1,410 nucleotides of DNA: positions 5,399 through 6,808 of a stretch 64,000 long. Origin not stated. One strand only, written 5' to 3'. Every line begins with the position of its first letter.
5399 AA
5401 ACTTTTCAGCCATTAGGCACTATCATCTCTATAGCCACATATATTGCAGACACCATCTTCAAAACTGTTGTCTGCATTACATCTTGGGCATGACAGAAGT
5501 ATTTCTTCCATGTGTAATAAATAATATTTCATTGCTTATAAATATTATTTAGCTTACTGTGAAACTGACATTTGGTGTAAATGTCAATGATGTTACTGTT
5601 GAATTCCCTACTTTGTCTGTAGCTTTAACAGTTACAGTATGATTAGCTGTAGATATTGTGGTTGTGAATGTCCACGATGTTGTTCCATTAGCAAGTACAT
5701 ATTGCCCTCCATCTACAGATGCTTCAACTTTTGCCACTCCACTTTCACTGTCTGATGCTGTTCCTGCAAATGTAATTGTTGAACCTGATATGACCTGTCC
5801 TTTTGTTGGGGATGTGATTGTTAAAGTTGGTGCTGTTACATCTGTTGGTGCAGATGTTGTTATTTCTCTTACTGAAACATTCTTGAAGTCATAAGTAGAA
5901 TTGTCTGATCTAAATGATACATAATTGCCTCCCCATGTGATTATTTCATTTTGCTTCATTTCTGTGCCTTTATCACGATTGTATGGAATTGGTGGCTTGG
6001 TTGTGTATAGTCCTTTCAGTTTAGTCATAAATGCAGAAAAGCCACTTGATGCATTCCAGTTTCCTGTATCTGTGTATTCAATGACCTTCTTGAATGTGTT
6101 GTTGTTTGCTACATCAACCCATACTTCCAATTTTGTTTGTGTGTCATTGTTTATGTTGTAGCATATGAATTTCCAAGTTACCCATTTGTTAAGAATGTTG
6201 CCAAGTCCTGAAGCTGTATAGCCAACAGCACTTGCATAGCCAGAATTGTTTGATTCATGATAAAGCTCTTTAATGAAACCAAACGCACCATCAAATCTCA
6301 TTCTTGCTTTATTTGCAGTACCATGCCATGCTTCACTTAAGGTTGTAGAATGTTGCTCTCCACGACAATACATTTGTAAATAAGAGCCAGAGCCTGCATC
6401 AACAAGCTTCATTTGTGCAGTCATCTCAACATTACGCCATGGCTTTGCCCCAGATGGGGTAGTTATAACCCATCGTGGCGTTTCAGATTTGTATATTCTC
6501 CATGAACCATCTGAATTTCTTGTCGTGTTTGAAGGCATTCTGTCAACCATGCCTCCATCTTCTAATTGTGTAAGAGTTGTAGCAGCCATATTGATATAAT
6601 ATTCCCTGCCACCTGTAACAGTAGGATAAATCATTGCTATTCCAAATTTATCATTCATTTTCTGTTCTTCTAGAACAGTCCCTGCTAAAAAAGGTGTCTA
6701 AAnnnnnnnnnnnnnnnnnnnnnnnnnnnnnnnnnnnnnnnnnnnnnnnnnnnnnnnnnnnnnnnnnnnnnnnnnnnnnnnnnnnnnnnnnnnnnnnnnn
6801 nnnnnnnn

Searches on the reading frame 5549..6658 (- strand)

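Call 7: search_protein_families(library=pfam, proteins=[window:5549-6658:-], max_evalue=0.01)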
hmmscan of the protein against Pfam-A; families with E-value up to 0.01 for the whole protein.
window:5549-6658:- (369 aa): 4 families
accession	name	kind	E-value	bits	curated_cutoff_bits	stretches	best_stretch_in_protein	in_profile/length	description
PF17957.7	Big_7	-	2.6e-13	50.8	24.1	1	277-344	1-70/70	Bacterial Ig domain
PF09136.16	Glucodextran_B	-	1.7e-06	28.3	27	1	277-360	1-79/83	Glucodextranase, domain B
PF19077.6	Big_13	-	0.00039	21.3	27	1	289-361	23-99/102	Bacterial Ig-like domain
PF13750.12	Big_3_3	-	0.0079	16.3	27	0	336-361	120-145/157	Bacterial Ig-like domain (group 3)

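Call 8: search_protein_families(library=phrogs, proteins=[window:5549-6658:-], max_evalue=0.001)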
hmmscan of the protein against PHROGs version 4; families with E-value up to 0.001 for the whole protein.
window:5549-6658:- (369 aa): 1 family
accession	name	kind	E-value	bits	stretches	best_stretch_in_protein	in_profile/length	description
phrog_11157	-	unknown function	5.3e-06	24.1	1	268-365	2363-2461/3825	-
